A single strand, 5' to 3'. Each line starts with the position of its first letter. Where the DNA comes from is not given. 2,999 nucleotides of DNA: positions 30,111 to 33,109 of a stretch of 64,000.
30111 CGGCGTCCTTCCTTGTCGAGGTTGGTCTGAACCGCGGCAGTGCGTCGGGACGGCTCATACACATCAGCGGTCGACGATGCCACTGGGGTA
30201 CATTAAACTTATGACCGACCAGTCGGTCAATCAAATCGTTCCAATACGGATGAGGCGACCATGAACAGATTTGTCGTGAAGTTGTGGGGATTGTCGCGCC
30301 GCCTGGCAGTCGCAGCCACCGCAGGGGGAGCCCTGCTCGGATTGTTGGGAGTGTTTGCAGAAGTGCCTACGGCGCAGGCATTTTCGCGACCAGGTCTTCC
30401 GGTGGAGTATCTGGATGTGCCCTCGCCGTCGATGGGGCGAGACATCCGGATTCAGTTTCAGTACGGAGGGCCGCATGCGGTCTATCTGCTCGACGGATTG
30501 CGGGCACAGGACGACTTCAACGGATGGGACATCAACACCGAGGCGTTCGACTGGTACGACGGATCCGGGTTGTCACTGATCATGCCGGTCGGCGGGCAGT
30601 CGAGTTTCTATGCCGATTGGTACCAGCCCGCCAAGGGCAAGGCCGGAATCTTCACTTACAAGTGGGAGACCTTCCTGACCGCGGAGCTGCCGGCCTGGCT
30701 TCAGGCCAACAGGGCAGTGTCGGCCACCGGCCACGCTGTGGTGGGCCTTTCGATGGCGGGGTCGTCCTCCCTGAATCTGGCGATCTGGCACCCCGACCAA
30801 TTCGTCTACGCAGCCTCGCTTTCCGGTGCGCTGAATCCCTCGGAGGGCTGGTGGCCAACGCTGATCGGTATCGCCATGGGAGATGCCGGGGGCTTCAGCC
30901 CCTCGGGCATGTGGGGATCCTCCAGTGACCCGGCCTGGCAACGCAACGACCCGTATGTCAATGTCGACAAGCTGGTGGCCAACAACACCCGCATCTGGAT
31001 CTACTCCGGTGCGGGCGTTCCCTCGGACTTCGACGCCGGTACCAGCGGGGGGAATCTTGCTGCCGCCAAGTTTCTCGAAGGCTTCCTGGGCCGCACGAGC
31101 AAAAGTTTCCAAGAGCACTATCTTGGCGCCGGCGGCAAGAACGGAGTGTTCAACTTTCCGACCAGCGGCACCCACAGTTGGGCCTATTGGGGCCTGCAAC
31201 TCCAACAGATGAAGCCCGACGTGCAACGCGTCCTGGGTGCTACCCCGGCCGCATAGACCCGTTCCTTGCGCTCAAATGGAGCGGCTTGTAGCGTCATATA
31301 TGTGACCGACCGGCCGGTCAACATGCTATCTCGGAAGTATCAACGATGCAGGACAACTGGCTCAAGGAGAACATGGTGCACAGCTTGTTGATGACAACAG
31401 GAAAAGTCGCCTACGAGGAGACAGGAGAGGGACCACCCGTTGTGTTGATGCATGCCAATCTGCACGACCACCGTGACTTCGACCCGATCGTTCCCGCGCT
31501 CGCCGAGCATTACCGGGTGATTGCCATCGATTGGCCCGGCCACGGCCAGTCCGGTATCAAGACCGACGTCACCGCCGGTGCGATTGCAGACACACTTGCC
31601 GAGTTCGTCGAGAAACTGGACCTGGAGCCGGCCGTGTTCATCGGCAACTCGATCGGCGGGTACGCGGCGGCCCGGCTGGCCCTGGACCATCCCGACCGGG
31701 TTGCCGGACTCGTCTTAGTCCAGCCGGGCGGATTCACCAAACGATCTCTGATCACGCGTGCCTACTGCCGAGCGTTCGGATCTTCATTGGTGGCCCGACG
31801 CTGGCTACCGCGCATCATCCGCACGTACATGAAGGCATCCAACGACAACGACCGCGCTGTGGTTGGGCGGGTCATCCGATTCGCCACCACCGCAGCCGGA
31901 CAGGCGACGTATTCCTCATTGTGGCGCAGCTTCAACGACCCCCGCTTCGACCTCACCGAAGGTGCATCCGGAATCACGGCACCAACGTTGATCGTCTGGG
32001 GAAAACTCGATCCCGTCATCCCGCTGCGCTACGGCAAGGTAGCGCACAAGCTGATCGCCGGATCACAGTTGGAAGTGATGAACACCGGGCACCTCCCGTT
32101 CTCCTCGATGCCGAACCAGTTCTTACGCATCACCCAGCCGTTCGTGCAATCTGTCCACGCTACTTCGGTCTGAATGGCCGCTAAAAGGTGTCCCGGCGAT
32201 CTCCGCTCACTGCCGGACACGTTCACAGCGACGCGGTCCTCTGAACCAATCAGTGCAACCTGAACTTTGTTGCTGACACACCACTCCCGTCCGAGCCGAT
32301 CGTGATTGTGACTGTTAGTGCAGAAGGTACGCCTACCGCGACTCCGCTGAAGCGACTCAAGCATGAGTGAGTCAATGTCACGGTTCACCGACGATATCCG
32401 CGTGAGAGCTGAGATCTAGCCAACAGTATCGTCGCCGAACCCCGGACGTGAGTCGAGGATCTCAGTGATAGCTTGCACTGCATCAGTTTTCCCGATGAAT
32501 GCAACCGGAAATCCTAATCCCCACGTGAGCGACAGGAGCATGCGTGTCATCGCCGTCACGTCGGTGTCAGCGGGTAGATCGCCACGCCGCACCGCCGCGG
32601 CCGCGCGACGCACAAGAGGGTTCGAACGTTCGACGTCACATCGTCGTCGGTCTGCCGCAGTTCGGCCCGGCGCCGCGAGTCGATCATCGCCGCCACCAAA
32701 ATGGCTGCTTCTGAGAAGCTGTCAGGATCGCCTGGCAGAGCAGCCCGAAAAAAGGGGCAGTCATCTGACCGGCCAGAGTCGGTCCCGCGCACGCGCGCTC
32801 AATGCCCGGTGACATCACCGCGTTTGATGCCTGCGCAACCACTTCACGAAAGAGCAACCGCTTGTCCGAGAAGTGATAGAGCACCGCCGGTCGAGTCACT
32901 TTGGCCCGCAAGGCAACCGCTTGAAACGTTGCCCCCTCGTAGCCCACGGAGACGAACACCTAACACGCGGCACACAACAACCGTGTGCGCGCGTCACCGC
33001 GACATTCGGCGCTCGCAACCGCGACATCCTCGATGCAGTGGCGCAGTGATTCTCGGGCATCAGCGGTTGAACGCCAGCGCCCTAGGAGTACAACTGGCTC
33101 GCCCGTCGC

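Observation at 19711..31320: Three copies of an operator palindrome link a TetR operon, an antigen-85 paralog and a hydrolase gene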

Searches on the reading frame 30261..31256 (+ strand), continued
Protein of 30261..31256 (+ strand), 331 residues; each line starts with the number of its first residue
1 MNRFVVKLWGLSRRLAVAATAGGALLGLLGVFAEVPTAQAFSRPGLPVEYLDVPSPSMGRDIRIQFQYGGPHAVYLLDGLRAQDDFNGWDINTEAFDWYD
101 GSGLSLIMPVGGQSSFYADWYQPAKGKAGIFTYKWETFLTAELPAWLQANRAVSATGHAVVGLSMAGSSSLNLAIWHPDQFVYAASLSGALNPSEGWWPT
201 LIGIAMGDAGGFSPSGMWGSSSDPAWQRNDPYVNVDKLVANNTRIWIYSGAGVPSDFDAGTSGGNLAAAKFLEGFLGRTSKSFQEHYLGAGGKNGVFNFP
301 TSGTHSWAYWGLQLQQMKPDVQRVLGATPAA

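Call 61: find_encoding_contigs(protein=P0127, flank=10000, max_places=2)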
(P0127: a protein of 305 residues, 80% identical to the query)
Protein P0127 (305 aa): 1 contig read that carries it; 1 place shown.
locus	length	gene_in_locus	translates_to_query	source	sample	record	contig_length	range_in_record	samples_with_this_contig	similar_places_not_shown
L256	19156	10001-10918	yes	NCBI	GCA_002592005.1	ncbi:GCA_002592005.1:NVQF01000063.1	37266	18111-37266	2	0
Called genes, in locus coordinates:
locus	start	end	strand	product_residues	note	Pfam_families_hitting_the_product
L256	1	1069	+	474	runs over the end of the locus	PF00067:p450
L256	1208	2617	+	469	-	PF00067:p450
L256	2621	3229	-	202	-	PF00440:TetR_N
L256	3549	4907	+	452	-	PF00355:Rieske, PF00848:Ring_hydroxyl_A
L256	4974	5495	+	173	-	-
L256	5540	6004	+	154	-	-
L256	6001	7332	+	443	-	PF00067:p450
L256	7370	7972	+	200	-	PF02627:CMD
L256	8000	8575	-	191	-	PF00440:TetR_N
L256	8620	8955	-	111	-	PF06127:Mpo1-like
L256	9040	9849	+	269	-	PF03096:Ndr, PF06342:DUF1057 (weak), PF00561:Abhydrolase_1, PF12146:Hydrolase_4, PF12697:Abhydrolase_6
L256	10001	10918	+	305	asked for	PF00756:Esterase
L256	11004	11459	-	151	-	PF13577:SnoaL_4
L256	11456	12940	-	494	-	PF00171:Aldedh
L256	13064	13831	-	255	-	PF17940:TetR_C_31 (weak)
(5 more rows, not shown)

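Call 70: search_protein_families(library=pfam, proteins=[L248:4615-5217:-], max_evalue=0.001)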
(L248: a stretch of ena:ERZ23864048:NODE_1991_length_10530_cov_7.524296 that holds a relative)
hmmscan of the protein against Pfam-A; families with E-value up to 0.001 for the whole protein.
L248:4615-5217:- (200 aa): 0 families

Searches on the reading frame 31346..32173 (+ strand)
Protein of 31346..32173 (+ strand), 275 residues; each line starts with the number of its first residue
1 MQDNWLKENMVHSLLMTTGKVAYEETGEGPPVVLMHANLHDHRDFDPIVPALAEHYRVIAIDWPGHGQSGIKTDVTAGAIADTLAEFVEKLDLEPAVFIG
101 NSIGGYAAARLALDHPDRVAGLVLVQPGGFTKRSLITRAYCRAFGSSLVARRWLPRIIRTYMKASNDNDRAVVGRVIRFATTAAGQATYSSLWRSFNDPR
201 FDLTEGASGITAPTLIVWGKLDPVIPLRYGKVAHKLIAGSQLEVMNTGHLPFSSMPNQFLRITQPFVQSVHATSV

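Call 6: search_protein_families(library=pfam, proteins=[window:31346-32173:+])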
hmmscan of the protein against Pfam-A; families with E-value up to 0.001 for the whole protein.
window:31346-32173:+ (275 aa): 4 families
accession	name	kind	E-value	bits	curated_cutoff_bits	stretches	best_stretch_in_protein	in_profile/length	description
PF00561.26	Abhydrolase_1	-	3.1e-28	99.5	25.8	1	30-252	1-241/245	alpha/beta hydrolase fold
PF12697.13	Abhydrolase_6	-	1.5e-23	85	26.3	1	32-259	1-214/217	Alpha/beta hydrolase family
PF12146.15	Hydrolase_4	-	3.1e-14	53.3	27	1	32-230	7-210/239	Serine aminopeptidase, S33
PF03096.20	Ndr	-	2.2e-12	46.8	23.3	1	51-267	51-276/283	Ndr family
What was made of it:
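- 31346..32173 (+): Alpha/beta-fold hydrolase, the most constant partner of this TetR and operator. Its start is probably ATG 31373. It matches Pfam Abhydrolase_1 and Abhydrolase_6 (call 6).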

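Call 38: search_protein_families(library=ncbifam, proteins=[window:31346-32173:+], max_evalue=0.001)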
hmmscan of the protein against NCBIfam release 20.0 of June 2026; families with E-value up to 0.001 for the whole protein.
window:31346-32173:+ (275 aa): 32 families (the best 25 are shown)
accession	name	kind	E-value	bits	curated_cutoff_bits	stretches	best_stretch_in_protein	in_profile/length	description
NF011457.0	PRK14875.1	equivalog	1.5e-32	113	307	1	18-268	119-370/372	acetoin dehydrogenase dihydrolipoyllysine-residue acetyltransferase subunit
NF045632.1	hydroxlase_HsaD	equivalog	6.4e-28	97.5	400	1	17-267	20-288/290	4,5:9,10-diseco-3-hydroxy-5,9,17-trioxoandrosta-1(10),2-diene-4-oate hydrolase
NF051488.1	bifunc_PcaDC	exception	6.6e-28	97.9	390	1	24-268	5-251/375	bifunctional 3-oxoadipate enol-lactonase/4-carboxymuconolactone decarboxylase PcaDC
TIGR02427.1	protocat_pcaD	equivalog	4.7e-27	95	255.85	1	27-267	11-250/251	3-oxoadipate enol-lactonase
TIGR01738.1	bioH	equivalog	2e-25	89.8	206.95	2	28-125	2-96/245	pimeloyl-ACP methyl ester esterase BioH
NF051487.1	bifunc_PcaCD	exception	1.4e-24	87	430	1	26-268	169-412/413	bifunctional 4-carboxymuconolactone decarboxylase/3-oxoadipate enol-lactonase PcaCD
NF050089.1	i_nPHAscl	equivalog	1.1e-22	80.5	300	1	18-128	6-118/288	intracellular short-chain-length polyhydroxyalkanoate depolymerase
TIGR03056.1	bchO_mg_che_rel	equivalog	4.8e-19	68.4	172.55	1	25-257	22-267/278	alpha/beta fold hydrolase BchO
TIGR03343.1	biphenyl_bphD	equivalog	2.3e-16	59.9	462.15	1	20-136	21-142/282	2-hydroxy-6-oxo-6-phenylhexa-2,4-dienoate hydrolase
TIGR03695.1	menH_SHCHC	equivalog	7.1e-16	58.4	208.55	1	29-125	2-102/252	2-succinyl-6-hydroxy-2,4-cyclohexadiene-1-carboxylate synthase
NF002873.0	PRK03204.1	equivalog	1.5e-14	54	466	1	17-156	22-163/286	haloalkane dehalogenase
NF002938.0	PRK03592.1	equivalog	1.7e-13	50.5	241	1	18-126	19-128/298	haloalkane dehalogenase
TIGR03611.1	RutD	equivalog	4.2e-13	49.2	238.5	1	27-126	10-112/258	pyrimidine utilization protein D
NF007674.0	PRK10349.1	equivalog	3.3e-12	46.6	449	1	32-126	16-106/256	pimeloyl-ACP methyl ester esterase BioH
NF058580.1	lipase_V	equivalog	4.5e-12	46.1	300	1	54-128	50-118/230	EstV family lipase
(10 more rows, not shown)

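Call 63: search_solved_structures(query=window:31373-32173:+, max_evalue=1e-10)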
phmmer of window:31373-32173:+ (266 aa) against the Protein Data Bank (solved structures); distinct sequences matched with E-value up to 1e-10: 71 (the best 60 are shown).
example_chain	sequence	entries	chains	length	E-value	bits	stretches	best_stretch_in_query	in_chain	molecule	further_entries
5egn_A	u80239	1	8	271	4.4e-18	69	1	11-259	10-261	Esterase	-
4uhc_A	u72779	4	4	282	7.2e-18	68.2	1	11-263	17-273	ESTERASE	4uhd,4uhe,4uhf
4uhh_A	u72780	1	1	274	9.1e-18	67.9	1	11-263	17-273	ESTERASE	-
5jz9_A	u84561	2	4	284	1.7e-17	67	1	11-257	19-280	4,5:9,10-diseco-3-hydroxy-5,9,17-trioxoandrosta-1(10),2-diene-4-oate hydrolase | 2-hydroxy-6-oxo-6-phenylhexa-2,4-dienoate hydrolase BphD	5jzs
7zjt_A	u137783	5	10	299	1.8e-17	67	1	11-257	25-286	4,5:9,10-diseco-3-hydroxy-5,9,17-trioxoandrosta-1(10),2-diene-4-oate hydrolase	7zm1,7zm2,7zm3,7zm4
5jzb_A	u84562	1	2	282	1.9e-17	66.9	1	11-256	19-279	4,5:9,10-diseco-3-hydroxy-5,9,17-trioxoandrosta-1(10),2-diene-4-oate hydrolase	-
2vf2_A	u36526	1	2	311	2.2e-17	66.6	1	11-257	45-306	2-HYDROXY-6-OXO-6-PHENYLHEXA-2,4-DIENOATE HYDROLASE BPHD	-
5h3h_A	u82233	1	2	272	3.1e-17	66.1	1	11-260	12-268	Abhydrolase domain-containing protein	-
2wud_A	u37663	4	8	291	4.7e-17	65.6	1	11-257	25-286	2-HYDROXY-6-OXO-6-PHENYLHEXA-2,4-DIENOATE HYDROLASE BPHD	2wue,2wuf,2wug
6i8w_A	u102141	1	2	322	1.1e-16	64.4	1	3-262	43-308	Alpha/beta fold hydrolase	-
5jd6_A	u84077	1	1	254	7.4e-16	61.6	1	7-254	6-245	MGS-MChE2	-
4lxg_A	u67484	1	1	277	7.9e-16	61.5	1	13-255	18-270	MCP Hydrolase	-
8ynv_A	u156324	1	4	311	1.3e-15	60.9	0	11-122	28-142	poly(3-hydroxybutyrate) depolymerase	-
4lxh_A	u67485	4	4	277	2.1e-15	60.2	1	13-255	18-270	MCP Hydrolase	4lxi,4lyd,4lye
8ynw_A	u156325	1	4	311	3.3e-15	59.5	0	11-122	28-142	Poly(3-hydroxybutyrate) depolymerase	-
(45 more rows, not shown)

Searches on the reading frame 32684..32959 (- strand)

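Call 6: search_protein_families(library=pfam, proteins=[window:32684-32959:-])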
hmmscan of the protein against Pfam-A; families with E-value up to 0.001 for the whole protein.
window:32684-32959:- (91 aa): 1 family
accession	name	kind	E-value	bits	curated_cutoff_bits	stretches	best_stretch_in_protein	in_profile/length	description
PF00440.29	TetR_N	-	2.9e-09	37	24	1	2-40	9-47/47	Bacterial regulatory proteins, tetR family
